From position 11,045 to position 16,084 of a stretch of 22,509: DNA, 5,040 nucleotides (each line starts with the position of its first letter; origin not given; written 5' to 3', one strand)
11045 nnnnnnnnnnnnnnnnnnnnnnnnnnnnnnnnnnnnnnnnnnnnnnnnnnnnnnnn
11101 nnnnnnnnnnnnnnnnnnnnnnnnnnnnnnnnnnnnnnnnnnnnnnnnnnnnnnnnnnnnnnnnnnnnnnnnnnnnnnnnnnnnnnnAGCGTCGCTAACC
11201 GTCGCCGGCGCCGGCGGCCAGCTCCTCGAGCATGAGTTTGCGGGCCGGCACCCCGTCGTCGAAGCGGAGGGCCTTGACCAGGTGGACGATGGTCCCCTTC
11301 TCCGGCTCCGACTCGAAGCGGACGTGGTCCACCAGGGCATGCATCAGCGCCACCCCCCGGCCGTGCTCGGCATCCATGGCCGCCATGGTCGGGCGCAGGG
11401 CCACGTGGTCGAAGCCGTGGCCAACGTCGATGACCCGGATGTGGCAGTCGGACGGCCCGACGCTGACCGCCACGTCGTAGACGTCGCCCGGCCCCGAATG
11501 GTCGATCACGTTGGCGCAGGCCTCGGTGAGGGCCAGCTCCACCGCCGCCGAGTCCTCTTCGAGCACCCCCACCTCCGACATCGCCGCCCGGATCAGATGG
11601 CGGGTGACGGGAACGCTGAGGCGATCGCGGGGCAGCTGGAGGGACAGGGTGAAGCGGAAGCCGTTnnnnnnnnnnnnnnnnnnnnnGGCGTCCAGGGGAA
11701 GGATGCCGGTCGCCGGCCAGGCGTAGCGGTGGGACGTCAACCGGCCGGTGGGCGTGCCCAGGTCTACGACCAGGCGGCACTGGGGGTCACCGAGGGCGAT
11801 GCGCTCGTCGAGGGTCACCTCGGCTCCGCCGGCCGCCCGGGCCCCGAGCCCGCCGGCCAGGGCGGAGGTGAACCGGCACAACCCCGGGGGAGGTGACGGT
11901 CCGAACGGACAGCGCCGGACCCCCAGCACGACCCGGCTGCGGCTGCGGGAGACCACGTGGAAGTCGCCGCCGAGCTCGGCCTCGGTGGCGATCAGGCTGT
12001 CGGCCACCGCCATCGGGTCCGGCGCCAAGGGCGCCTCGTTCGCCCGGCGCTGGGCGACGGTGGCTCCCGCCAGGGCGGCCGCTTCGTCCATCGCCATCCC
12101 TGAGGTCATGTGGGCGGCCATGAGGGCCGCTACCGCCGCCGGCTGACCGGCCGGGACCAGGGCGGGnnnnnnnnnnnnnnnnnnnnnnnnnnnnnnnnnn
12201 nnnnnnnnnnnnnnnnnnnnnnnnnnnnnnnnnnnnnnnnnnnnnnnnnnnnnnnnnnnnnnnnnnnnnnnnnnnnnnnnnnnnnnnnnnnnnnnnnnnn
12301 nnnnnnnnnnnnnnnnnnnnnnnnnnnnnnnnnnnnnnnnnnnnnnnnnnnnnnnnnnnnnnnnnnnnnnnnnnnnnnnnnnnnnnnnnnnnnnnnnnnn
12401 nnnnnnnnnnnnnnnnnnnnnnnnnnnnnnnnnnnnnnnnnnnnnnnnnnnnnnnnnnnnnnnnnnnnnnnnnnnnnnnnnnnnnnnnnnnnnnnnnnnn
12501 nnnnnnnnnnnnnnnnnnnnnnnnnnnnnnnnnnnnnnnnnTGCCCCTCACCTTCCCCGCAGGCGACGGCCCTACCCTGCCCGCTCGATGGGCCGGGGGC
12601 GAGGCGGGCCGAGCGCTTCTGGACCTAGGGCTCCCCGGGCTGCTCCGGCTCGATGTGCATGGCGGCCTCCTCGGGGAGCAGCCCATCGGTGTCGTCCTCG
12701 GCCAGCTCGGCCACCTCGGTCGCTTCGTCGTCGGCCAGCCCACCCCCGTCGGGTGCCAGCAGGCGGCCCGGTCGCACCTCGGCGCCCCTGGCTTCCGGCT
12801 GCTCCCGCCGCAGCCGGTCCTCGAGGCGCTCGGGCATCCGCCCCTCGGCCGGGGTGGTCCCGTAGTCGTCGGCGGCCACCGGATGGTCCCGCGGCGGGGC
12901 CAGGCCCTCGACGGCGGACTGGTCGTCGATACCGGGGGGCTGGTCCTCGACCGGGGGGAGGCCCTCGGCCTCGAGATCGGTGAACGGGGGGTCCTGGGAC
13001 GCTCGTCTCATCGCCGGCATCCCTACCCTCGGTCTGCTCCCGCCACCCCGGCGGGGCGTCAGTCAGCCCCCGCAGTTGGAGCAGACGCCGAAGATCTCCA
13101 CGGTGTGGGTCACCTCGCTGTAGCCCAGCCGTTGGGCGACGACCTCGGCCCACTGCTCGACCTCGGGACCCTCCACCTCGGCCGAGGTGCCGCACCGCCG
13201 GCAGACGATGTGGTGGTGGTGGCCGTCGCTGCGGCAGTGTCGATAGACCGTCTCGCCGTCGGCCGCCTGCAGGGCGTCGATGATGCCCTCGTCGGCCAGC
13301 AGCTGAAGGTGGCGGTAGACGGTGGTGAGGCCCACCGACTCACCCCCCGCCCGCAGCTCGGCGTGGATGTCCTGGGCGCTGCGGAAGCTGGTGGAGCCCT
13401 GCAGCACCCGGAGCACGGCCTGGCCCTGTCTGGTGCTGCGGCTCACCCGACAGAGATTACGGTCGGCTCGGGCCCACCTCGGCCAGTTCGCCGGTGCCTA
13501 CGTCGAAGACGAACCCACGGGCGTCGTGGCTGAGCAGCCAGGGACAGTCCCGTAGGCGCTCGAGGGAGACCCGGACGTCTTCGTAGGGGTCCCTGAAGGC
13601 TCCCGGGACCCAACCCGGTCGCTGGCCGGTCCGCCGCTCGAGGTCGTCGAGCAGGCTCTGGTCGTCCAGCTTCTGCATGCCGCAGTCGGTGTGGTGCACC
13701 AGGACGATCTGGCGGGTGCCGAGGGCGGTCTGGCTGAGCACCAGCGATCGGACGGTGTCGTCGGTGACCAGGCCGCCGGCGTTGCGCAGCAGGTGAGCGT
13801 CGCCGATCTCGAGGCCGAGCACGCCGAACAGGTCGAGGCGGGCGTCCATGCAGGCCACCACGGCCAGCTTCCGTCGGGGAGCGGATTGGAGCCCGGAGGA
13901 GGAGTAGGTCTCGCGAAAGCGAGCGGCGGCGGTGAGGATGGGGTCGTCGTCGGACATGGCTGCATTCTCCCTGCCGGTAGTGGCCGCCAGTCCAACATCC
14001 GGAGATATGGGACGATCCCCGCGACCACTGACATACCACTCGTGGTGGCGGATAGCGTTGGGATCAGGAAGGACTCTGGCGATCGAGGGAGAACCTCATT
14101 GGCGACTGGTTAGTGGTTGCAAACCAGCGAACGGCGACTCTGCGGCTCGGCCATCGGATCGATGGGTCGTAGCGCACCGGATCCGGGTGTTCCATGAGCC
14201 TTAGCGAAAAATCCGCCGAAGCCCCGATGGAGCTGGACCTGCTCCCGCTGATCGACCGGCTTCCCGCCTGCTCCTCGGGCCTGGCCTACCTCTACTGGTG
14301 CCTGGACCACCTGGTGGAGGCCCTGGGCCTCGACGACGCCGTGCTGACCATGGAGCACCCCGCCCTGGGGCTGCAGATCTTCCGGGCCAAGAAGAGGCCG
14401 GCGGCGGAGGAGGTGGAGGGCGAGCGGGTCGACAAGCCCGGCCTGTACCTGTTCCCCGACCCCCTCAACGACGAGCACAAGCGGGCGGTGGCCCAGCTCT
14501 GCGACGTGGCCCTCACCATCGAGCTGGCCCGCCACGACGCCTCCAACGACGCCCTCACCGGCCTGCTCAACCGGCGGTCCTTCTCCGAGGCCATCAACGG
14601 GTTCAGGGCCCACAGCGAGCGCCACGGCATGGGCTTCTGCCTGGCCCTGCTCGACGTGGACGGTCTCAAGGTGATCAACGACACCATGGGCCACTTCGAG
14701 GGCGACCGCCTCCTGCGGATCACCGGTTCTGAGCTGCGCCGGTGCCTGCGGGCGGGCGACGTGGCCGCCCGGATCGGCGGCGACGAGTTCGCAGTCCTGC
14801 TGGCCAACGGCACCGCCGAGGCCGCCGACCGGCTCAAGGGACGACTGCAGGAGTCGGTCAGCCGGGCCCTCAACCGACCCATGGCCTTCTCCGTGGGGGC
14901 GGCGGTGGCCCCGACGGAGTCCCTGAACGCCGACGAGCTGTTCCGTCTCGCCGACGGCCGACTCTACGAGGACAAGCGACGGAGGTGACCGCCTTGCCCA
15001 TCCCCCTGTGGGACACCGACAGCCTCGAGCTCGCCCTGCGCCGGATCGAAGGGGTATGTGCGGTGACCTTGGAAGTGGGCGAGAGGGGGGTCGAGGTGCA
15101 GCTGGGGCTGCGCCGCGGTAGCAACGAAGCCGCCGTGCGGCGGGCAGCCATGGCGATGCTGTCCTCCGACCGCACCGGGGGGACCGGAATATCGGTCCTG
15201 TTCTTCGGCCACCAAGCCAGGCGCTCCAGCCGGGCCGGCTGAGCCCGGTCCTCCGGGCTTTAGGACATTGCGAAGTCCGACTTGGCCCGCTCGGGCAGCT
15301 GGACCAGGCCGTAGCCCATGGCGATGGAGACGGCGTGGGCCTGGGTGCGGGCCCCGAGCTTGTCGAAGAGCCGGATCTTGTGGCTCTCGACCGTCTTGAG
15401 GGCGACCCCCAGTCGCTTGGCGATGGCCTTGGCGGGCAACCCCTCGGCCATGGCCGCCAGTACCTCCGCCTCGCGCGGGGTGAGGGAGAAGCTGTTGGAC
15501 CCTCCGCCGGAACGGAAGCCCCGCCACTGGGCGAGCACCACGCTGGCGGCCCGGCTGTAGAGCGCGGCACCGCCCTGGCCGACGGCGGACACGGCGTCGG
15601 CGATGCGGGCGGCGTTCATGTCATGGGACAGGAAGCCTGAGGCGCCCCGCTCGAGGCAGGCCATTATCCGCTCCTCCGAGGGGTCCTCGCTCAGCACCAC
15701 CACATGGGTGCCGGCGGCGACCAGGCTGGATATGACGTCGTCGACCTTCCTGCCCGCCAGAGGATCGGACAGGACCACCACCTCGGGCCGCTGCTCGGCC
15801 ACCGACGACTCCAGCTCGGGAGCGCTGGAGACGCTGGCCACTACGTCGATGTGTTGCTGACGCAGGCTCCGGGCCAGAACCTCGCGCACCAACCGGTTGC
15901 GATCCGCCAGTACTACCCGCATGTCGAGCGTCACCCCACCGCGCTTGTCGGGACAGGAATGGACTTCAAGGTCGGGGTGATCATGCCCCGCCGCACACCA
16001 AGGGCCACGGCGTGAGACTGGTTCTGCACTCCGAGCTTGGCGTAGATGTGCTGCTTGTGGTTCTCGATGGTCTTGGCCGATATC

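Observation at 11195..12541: Unusual three-domain architecture: degenerate GHKL, V4R and RsbW-like serine kinase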

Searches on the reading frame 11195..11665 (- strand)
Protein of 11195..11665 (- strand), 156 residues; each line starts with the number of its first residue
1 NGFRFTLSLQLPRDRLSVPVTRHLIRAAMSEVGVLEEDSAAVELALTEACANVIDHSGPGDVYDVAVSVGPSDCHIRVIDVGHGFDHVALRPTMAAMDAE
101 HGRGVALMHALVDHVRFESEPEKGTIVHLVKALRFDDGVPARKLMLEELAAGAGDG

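Call 68: search_solved_structures(query=window:11195-11665:-, max_evalue=0.001, show_alignments=2)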
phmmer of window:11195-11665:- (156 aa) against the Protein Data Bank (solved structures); distinct sequences matched with E-value up to 0.001: 5.
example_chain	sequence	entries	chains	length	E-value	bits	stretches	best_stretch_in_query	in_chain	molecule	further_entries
1l0o_A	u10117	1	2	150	3e-05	27.6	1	24-132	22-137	Anti-sigma F factor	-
1til_A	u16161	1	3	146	4.6e-05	27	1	23-132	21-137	Anti-sigma F factor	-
1th8_A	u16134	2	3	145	8e-05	26.3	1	23-131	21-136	Anti-sigma F factor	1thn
1tid_A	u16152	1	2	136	0.0001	25.9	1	23-131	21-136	Anti-sigma F factor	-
6m36_A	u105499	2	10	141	0.00033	24.3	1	9-129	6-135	Serine-protein kinase RsbW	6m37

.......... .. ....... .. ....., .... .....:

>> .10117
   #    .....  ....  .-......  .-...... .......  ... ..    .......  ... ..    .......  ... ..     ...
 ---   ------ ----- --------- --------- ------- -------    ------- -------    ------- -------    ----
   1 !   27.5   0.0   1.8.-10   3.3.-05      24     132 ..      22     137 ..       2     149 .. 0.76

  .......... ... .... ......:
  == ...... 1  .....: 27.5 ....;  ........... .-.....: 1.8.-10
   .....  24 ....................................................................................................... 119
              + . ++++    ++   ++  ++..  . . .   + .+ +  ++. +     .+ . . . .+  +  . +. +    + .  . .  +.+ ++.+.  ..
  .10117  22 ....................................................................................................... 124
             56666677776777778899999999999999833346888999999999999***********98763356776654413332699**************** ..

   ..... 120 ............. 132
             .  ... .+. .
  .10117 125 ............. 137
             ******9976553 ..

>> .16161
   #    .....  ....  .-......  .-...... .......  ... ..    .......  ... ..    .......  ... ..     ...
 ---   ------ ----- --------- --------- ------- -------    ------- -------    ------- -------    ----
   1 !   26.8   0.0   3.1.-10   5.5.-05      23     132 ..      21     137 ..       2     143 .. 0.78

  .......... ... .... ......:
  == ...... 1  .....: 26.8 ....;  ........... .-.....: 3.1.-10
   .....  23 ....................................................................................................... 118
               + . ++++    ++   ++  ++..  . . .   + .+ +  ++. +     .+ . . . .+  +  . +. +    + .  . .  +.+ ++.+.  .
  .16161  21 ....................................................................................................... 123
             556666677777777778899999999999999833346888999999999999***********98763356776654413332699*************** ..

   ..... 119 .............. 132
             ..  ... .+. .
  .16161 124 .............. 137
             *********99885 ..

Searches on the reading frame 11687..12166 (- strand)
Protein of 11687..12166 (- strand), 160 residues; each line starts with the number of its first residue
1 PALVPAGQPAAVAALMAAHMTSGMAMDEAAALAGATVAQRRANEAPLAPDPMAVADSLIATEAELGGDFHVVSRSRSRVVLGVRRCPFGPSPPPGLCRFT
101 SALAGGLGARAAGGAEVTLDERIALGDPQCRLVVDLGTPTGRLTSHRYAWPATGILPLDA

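Call 79: search_solved_structures(query=window:11687-12166:-, max_evalue=10, show_alignments=3)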
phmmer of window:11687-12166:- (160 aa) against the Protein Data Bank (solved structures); distinct sequences matched with E-value up to 10: 3.
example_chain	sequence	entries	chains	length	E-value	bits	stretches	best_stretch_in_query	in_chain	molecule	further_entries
9l94_b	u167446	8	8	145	0.76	13.2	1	47-129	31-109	Large ribosomal subunit protein uL13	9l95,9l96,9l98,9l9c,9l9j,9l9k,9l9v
1ffk_G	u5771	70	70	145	1.5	12.2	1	45-146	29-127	RIBOSOMAL PROTEIN L13 | 50S RIBOSOMAL PROTEIN L13 | 50S ribosomal protein L13P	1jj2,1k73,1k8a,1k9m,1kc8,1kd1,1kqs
3g4s_J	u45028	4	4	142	1.8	12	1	47-146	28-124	50S ribosomal protein L13P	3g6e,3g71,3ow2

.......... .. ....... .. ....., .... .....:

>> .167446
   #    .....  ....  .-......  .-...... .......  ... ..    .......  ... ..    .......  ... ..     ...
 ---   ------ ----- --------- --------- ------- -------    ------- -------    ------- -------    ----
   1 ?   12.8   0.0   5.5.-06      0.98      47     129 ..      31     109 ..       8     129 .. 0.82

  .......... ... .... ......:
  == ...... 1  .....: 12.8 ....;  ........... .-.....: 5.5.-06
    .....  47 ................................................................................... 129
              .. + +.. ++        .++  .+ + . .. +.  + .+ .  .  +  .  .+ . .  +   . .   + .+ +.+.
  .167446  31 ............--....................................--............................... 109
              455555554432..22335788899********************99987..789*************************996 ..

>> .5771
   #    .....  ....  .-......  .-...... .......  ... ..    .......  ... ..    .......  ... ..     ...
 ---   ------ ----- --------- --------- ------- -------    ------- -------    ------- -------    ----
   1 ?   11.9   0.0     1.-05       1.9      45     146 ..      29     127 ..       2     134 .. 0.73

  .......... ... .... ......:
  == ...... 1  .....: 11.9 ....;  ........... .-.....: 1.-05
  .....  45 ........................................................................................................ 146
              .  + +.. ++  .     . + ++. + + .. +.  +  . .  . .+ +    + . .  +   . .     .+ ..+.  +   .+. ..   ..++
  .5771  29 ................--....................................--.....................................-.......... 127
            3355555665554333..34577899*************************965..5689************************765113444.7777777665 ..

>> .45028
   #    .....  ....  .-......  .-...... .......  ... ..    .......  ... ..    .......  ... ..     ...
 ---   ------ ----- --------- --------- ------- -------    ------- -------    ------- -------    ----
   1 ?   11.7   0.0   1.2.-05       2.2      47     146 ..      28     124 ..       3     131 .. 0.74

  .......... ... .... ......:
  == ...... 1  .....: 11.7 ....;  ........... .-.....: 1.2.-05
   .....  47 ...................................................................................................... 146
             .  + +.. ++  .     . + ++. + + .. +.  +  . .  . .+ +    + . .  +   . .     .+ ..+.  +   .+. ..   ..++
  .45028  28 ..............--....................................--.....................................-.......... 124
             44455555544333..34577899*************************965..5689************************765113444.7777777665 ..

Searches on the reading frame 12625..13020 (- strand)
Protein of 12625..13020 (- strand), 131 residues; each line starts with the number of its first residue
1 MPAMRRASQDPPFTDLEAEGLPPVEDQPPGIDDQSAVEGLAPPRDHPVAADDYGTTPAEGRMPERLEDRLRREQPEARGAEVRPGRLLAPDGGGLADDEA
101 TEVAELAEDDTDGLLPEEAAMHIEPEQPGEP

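Call 3: search_protein_families(library=pfam, proteins=[window:12625-13020:-], max_evalue=1)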
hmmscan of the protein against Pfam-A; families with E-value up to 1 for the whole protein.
window:12625-13020:- (131 aa): 1 family
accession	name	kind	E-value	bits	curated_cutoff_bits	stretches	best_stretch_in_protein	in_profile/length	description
PF18970.5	DUF5709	-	7.6e-06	26.7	27.5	1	81-126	4-49/49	Family of unknown function (DUF5709)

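Call 4: search_protein_families(library=ncbifam, proteins=[window:12625-13020:-], max_evalue=1)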
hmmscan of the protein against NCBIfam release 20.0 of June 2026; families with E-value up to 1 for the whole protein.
window:12625-13020:- (131 aa): 0 families

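Call 78: search_protein_families(library=ncbifam, proteins=[window:12625-13020:-], max_evalue=0.00001)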
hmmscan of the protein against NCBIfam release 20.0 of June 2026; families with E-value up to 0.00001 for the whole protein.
window:12625-13020:- (131 aa): 0 families

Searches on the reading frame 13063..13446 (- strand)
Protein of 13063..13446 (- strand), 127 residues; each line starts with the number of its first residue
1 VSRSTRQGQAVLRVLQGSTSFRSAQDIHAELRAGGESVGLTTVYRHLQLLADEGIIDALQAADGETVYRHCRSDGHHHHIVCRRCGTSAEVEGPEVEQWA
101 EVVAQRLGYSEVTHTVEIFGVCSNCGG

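Call 3: search_protein_families(library=pfam, proteins=[window:13063-13446:-], max_evalue=1)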
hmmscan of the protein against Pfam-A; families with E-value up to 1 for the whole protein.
window:13063-13446:- (127 aa): 7 families
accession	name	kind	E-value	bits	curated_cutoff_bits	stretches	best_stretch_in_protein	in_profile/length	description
PF01475.25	FUR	-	5.4e-29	101.2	23.1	1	3-118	5-120/121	Ferric uptake regulator family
PF08461.16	HTH_12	-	0.00041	20.7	21.4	1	11-57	3-49/66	Ribonuclease R winged-helix domain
PF12840.13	HTH_20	-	0.016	15.6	27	1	22-56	19-48/51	Helix-turn-helix domain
PF12773.13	DZR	-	0.035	14.7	27.3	1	70-126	3-31/45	Double zinc ribbon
PF22483.2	Mu-transpos_C_2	-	0.065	13.4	27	1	37-81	30-72/73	Mu transposase, C-terminal domain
PF13565.12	HTH_32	-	0.099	13.6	33.7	1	6-47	32-73/73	Homeodomain-like domain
PF23477.1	zf_Tbcl_2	-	0.22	11.7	27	0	78-91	4-17/37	Probable treble clef zinc finger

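Call 4: search_protein_families(library=ncbifam, proteins=[window:13063-13446:-], max_evalue=1)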
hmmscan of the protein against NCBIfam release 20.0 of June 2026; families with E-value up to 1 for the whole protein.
window:13063-13446:- (127 aa): 14 families
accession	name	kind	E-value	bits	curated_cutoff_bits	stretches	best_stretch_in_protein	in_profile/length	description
NF051892.1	TransRegFurBacil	equivalog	2.9e-20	72.8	220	1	5-125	20-143/149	ferric iron uptake transcriptional regulator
NF051891.1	TransRegFurHelico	equivalog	7.9e-18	64.8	200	1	4-125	25-145/148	ferric iron uptake transcriptional regulator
NF006999.0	PRK09462.1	equivalog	2e-16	59.9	146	1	11-124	22-135/148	ferric iron uptake transcriptional regulator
NF047406.1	TransRegPerRTherm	equivalog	2.5e-16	60.1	200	1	1-125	3-125/130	manganese-dependent transcriptional regulator PerR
NF052545.1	TransRegPerRClab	equivalog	3.4e-16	59.5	180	1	5-125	16-134/138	transcriptional regulator PerR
NF008646.0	PRK11639.1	equivalog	5.6e-13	49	167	1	3-125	23-146/171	zinc uptake transcriptional repressor Zur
NF045678.1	TransRegIrrA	equivalog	2.7e-08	33.8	150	1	3-81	19-97/138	iron response transcriptional regulator IrrA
NF045677.1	FeRespRegIrr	equivalog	6.6e-07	29.5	170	1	3-81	10-88/127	Fur family transcriptional regulator Irr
NF047462.1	FUR_perox_PerRA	exception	0.00077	20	200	1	41-92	56-105/142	peroxide-responsive transcriptional repressor PerRA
NF007339.0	PRK09834.1-1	equivalog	0.0021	17.4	299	1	3-89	21-101/271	DNA-binding transcriptional regulator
NF040554.1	mini_HHHH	equivalog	0.011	15.9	40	1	69-84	29-43/45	HHHH-motif protein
NF041603.1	Cys_rich_47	subfamily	0.17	12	35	0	77-87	25-35/39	PSPA7_2676 family Cys-rich small protein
NF005061.0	PRK06474.1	equivalog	0.2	11.6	121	1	37-60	38-61/178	hypothetical protein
TIGR04272.1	cxxc_cxxc_Mbark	domain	0.35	10.6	36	0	78-91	4-17/37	CxxC-x17-CxxC domain-containing protein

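Call 59: search_solved_structures(query=window:13063-13446:-, max_evalue=0.00001)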
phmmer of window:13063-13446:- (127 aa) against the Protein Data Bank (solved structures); distinct sequences matched with E-value up to 0.00001: 23.
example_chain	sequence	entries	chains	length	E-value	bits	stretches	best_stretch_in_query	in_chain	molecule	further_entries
3mwm_A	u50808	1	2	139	2.6e-44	153.4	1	2-127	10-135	Putative metal uptake regulation protein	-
7vo0_G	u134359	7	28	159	5e-44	152.5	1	2-127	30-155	Putative metal uptake regulation protein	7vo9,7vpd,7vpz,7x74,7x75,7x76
2o03_A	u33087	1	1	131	1.8e-40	141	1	3-125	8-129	probable Zinc uptake regulation protein FurB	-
6d57_A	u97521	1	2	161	8.6e-16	61.4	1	4-126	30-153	Ferric uptake regulation protein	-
4ets_A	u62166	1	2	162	8.7e-16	61.3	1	4-126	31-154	Ferric uptake regulation protein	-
9ire_A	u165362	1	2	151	8.6e-15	58.1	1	5-125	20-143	Ferric uptake regulation protein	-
2fe3_A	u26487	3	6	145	2.2e-14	56.8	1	3-126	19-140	Peroxide operon regulator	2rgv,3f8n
5fd5_A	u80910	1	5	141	9.4e-14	54.8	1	3-121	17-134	Ferric uptake regulation protein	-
5fd6_A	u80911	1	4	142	9.6e-14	54.7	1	3-121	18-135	Ferric uptake regulation protein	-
5nbc_A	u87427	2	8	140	2.1e-13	53.6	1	19-125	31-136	Ferric uptake regulation protein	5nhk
2w57_A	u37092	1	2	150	4.2e-13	52.7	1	11-126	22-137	FERRIC UPTAKE REGULATION PROTEIN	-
7ne9_AAA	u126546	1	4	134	4.4e-13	52.6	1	7-125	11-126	Ferric uptake regulator family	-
8j6w_A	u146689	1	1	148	8e-13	51.8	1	10-124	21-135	Ferric uptake regulation protein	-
4i7h_A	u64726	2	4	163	1.8e-12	50.6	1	4-125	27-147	peroxide stress sensing regulator | Peroxide stress regulator PerR, FUR family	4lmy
2xig_A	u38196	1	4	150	2.5e-12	50.2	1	4-125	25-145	FERRIC UPTAKE REGULATION PROTEIN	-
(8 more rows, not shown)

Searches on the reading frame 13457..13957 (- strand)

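Call 3: search_protein_families(library=pfam, proteins=[window:13457-13957:-], max_evalue=1)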
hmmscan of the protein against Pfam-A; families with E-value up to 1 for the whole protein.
window:13457-13957:- (166 aa): 2 families
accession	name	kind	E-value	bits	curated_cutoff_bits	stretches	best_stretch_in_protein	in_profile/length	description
PF00484.24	Pro_CA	-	1.6e-10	41.9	25.7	1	32-96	2-69/156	Carbonic anhydrase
PF20393.3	Pro_CA_2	-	0.015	15.9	30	1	68-107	56-95/125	Putative carbonic anhydrase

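Call 78: search_protein_families(library=ncbifam, proteins=[window:13457-13957:-], max_evalue=0.00001)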
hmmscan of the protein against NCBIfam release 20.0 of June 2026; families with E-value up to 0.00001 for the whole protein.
window:13457-13957:- (166 aa): 1 family
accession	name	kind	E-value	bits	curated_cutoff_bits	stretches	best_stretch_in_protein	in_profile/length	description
NF011765.0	PRK15219.1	subfamily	7.2e-06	25.6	221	1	33-96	94-157/245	carbonic anhydrase family protein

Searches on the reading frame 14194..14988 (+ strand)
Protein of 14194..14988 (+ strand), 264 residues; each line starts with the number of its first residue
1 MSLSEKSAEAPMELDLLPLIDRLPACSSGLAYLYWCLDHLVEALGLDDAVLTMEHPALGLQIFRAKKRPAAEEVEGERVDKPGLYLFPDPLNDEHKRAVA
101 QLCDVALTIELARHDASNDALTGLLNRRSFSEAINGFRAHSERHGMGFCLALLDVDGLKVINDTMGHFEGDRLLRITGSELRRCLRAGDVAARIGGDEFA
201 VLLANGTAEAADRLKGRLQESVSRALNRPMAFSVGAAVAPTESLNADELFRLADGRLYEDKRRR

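Call 3: search_protein_families(library=pfam, proteins=[window:14194-14988:+], max_evalue=1)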
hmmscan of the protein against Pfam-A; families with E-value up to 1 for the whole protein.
window:14194-14988:+ (264 aa): 2 families
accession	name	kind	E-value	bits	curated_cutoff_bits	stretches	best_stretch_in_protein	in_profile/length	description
PF00990.26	GGDEF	-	1.3e-31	110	23.8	1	117-263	2-157/161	Diguanylate cyclase, GGDEF domain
PF17853.6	GGDEF_2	-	0.0075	16.9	24.5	1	169-239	33-98/116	GGDEF-like domain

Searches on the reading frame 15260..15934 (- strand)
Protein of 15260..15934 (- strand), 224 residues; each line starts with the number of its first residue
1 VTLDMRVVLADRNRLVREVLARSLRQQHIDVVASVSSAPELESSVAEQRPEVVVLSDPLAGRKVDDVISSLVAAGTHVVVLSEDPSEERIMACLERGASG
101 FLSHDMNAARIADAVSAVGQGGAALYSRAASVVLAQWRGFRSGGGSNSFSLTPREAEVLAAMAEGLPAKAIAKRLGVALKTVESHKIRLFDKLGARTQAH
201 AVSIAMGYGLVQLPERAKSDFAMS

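Call 28: search_protein_families(library=pfam, proteins=[window:15260-15934:-], max_evalue=0.01)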
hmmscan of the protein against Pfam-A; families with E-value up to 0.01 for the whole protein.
window:15260-15934:- (224 aa): 6 families
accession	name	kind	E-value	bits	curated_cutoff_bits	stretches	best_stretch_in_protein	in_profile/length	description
PF00196.25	GerE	-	1.7e-15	56.8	23.5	1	150-205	2-57/57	Bacterial regulatory proteins, luxR family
PF00072.30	Response_reg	-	2.5e-09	37.7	30.2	1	7-115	1-110/111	Response regulator receiver domain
PF08281.18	Sigma70_r4_2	-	1.4e-05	25.1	25.7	1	151-185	11-46/54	Sigma-70, region 4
PF13384.12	HTH_23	-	0.00091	19.4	24.6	1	155-182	7-34/50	Homeodomain-like domain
PF04545.22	Sigma70_r4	-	0.0016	18.3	24.1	1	150-193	4-48/50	Sigma-70, region 4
PF13551.12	HTH_29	-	0.0054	17.2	28.1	0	156-186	2-33/64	Winged helix-turn helix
